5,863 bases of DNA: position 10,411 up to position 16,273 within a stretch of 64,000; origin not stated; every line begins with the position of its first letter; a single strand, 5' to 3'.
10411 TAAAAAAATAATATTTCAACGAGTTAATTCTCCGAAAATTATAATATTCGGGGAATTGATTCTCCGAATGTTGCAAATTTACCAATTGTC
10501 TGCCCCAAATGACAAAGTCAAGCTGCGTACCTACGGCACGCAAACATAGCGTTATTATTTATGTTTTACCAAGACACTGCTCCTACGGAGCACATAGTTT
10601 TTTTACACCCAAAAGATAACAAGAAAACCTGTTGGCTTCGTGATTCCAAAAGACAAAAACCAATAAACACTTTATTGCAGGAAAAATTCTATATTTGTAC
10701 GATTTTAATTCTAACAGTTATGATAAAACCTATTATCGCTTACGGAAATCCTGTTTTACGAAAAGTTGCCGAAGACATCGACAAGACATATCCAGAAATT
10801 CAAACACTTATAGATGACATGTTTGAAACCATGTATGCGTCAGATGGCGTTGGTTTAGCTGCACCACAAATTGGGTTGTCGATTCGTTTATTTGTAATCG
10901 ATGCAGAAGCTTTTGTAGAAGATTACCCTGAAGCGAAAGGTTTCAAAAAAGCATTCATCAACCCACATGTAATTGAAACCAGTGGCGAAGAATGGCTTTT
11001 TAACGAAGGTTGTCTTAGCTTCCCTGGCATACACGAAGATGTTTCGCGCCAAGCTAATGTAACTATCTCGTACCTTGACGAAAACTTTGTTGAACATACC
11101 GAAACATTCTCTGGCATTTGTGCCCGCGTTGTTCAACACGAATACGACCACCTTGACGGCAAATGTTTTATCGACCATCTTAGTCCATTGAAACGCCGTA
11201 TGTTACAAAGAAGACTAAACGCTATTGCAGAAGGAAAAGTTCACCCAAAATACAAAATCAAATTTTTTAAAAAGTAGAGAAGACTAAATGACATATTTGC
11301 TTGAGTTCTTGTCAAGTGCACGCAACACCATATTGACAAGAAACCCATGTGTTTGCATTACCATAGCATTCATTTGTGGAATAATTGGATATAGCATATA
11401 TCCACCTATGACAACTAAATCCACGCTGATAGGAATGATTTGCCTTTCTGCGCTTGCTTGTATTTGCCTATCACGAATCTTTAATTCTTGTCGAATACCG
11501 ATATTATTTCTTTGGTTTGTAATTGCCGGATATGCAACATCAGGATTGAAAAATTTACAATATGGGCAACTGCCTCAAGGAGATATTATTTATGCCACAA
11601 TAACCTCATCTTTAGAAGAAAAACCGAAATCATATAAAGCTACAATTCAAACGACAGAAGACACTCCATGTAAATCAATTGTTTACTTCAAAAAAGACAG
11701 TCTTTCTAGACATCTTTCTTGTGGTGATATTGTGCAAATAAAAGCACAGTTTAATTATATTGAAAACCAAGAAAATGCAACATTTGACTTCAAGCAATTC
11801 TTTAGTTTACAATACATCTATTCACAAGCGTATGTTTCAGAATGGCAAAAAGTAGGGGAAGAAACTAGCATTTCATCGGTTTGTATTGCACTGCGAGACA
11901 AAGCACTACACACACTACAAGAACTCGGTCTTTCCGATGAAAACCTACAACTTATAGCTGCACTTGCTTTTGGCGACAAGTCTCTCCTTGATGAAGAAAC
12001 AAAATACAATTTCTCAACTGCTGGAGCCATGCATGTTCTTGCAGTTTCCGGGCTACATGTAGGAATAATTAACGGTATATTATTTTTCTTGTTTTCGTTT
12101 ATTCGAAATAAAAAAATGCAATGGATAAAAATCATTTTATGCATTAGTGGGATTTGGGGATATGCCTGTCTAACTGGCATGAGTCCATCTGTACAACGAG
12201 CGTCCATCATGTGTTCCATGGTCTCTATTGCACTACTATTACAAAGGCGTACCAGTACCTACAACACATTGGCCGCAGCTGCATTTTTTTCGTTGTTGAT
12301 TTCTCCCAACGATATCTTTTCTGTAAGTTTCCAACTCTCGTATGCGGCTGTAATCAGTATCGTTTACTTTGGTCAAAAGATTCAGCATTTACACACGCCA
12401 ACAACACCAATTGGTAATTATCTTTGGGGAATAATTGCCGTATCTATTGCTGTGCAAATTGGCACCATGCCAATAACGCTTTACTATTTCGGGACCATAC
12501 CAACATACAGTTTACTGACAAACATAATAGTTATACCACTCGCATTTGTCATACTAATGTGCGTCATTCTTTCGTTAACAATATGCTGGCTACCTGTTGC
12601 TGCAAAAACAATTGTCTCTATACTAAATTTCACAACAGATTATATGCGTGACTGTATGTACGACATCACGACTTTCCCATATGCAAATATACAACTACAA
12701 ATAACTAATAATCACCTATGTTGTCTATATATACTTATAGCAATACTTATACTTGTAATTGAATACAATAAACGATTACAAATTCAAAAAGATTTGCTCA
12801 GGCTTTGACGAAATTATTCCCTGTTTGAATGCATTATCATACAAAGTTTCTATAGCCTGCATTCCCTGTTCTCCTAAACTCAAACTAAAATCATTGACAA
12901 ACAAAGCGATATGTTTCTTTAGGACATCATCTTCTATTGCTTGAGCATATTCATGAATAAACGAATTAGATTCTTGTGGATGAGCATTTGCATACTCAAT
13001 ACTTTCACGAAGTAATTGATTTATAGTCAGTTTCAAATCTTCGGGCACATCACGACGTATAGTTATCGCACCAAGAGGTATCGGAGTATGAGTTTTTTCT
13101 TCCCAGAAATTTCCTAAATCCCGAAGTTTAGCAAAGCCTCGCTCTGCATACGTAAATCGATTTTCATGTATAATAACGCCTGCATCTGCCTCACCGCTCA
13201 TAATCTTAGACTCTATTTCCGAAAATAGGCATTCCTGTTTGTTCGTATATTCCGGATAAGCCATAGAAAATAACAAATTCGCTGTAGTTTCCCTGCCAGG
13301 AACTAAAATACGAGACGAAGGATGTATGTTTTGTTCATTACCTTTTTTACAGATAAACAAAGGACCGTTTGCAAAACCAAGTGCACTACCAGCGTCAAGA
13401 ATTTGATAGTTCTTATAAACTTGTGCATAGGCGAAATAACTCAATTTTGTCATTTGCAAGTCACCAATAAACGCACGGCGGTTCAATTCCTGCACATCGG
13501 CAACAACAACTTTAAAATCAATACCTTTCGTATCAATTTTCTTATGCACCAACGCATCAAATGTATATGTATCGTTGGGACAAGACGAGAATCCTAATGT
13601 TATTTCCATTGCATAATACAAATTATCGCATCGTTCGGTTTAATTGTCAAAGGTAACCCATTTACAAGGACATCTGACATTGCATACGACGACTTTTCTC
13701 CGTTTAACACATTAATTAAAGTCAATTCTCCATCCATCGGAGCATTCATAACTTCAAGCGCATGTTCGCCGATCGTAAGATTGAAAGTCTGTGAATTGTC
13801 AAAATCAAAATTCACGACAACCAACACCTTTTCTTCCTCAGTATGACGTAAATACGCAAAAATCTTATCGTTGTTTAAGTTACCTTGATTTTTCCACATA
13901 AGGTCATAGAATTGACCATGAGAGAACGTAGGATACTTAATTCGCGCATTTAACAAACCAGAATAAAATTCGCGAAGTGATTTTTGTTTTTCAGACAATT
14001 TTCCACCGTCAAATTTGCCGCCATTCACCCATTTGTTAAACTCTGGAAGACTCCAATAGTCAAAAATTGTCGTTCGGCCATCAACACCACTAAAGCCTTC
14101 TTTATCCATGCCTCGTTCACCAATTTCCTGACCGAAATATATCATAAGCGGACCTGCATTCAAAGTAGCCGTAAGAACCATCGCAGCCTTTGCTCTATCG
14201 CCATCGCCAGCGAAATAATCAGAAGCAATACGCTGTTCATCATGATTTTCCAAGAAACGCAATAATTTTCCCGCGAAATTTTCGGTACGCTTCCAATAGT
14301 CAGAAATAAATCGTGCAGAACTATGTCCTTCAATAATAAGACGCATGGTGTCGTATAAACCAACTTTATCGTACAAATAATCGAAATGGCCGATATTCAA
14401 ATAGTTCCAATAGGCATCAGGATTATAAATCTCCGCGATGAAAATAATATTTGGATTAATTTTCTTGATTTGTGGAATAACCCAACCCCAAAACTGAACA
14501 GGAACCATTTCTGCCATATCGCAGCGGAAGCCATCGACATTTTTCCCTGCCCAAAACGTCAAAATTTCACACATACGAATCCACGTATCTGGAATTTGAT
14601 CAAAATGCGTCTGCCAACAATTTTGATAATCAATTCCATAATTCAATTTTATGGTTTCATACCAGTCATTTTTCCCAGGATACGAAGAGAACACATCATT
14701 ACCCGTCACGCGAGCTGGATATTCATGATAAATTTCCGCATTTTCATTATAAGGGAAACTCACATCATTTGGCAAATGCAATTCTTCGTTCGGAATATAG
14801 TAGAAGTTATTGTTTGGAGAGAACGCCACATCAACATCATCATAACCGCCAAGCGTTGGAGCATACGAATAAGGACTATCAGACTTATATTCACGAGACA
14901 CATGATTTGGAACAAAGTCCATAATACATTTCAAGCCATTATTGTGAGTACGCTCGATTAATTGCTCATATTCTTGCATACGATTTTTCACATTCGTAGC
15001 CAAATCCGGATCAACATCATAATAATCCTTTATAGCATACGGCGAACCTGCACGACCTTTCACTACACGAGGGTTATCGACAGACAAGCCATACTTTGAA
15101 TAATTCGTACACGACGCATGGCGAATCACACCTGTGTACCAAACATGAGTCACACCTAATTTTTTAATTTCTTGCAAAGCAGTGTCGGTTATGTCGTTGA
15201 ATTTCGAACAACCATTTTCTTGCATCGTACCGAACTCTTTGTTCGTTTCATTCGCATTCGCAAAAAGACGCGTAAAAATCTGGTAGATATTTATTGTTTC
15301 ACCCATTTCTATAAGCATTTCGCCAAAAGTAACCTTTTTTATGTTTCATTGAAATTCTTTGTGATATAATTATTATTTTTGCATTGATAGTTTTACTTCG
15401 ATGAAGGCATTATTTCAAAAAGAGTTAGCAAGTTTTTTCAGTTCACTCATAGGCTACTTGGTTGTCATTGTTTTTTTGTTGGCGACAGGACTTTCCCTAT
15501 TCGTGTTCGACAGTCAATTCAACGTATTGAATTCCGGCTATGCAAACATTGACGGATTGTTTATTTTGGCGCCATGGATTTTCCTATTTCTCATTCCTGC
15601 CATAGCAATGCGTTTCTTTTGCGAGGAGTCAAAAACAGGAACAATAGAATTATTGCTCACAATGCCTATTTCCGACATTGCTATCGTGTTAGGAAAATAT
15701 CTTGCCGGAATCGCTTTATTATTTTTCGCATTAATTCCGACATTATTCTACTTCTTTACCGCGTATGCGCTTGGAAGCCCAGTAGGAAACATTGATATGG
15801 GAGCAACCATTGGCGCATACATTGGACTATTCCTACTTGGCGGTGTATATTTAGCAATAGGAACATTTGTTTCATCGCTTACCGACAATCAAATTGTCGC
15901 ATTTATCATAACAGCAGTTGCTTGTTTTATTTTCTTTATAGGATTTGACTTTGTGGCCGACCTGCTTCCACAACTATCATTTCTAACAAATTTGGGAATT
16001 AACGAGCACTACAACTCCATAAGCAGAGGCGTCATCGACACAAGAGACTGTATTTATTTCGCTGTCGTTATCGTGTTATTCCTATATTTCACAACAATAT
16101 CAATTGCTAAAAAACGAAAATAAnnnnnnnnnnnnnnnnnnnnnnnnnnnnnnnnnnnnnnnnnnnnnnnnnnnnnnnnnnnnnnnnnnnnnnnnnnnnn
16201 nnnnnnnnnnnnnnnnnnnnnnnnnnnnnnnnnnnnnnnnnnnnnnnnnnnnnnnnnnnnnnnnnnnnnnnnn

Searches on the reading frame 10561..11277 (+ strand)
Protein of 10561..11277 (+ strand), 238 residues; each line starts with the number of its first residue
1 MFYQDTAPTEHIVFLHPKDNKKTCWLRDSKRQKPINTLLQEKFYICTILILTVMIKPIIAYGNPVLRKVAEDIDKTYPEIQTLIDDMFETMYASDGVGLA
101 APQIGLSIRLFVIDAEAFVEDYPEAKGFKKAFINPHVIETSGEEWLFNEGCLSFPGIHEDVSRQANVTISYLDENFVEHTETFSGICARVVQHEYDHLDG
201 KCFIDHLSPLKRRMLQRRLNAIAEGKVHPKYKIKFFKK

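Call 71: search_protein_families(library=pfam, proteins=[window:10561-11277:+], max_evalue=0.0001)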
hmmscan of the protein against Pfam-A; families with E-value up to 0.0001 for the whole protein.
window:10561-11277:+ (238 aa): 1 family
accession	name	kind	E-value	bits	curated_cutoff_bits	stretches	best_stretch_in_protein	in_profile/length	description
PF01327.26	Pep_deformylase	-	5.8e-54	182.4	22.8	1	55-212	1-155/156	Polypeptide deformylase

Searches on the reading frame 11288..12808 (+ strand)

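Call 71: search_protein_families(library=pfam, proteins=[window:11288-12808:+], max_evalue=0.0001)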
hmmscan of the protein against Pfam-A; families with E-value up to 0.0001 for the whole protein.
window:11288-12808:+ (506 aa): 2 families
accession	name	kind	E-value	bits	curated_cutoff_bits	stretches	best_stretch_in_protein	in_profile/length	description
PF03772.21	Competence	-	7.2e-64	216.2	23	1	226-491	1-266/270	Competence protein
PF13567.11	DUF4131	-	1.1e-07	32.2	31.6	1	44-185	6-161/165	Domain of unknown function (DUF4131)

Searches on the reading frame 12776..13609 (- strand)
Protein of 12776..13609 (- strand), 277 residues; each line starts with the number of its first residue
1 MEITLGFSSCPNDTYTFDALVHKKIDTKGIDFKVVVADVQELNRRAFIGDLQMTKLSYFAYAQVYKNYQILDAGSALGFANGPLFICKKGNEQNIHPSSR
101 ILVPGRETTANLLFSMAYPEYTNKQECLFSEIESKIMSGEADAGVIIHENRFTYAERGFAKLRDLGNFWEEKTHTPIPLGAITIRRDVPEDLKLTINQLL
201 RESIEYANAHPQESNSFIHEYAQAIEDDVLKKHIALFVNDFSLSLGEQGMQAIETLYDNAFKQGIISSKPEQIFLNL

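Call 72: search_protein_families(library=pfam, proteins=[window:12776-13609:-], max_evalue=0.0001)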
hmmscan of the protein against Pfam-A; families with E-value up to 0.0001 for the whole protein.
window:12776-13609:- (277 aa): 1 family
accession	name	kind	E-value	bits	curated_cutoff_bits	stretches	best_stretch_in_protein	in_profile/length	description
PF02621.19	VitK2_biosynth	-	2.4e-66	224.2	26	1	3-260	1-250/252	Menaquinone biosynthesis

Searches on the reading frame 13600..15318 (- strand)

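Call 72: search_protein_families(library=pfam, proteins=[window:13600-15318:-], max_evalue=0.0001)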
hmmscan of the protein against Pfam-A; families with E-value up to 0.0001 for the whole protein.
window:13600-15318:- (572 aa): 3 families
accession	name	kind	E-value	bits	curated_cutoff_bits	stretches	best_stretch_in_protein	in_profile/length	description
PF00128.31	Alpha-amylase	-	2.1e-23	83.7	22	1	13-405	1-360/446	Alpha amylase, catalytic domain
PF14701.12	hDGE_amylase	-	9.8e-08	31.9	27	1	83-143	43-106/439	Glycogen debranching enzyme, glucanotransferase domain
PF16657.11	Malt_amylase_C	-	1.8e-06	28.4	27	1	482-515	9-41/75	Maltogenic Amylase, C-terminal domain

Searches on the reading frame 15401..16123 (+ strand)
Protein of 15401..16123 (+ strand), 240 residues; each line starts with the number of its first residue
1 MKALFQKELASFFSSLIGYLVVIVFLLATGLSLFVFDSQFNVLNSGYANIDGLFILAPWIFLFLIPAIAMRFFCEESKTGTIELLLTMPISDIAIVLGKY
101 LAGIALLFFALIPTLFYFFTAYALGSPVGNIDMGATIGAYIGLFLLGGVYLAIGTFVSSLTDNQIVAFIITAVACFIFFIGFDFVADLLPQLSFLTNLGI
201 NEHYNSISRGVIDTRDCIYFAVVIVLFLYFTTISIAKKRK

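Call 72: search_protein_families(library=pfam, proteins=[window:15401-16123:+], max_evalue=0.0001)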
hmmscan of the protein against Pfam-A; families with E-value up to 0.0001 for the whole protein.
window:15401-16123:+ (240 aa): 4 families
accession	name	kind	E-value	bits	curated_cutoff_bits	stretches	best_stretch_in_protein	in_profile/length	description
PF12679.13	ABC2_membrane_2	-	2e-14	53.9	27.2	1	4-193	3-210/283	ABC-2 family transporter protein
PF12698.13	ABC2_membrane_3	-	6.8e-11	42.3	31.6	1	45-190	158-296/347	ABC-2 family transporter protein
PF13346.12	ABC2_membrane_5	-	7.3e-08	32.6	25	1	57-236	39-198/205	ABC-2 family transporter protein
PF12730.13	ABC2_membrane_4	-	9.5e-08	32.7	27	1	19-176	16-177/179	ABC-2 family transporter protein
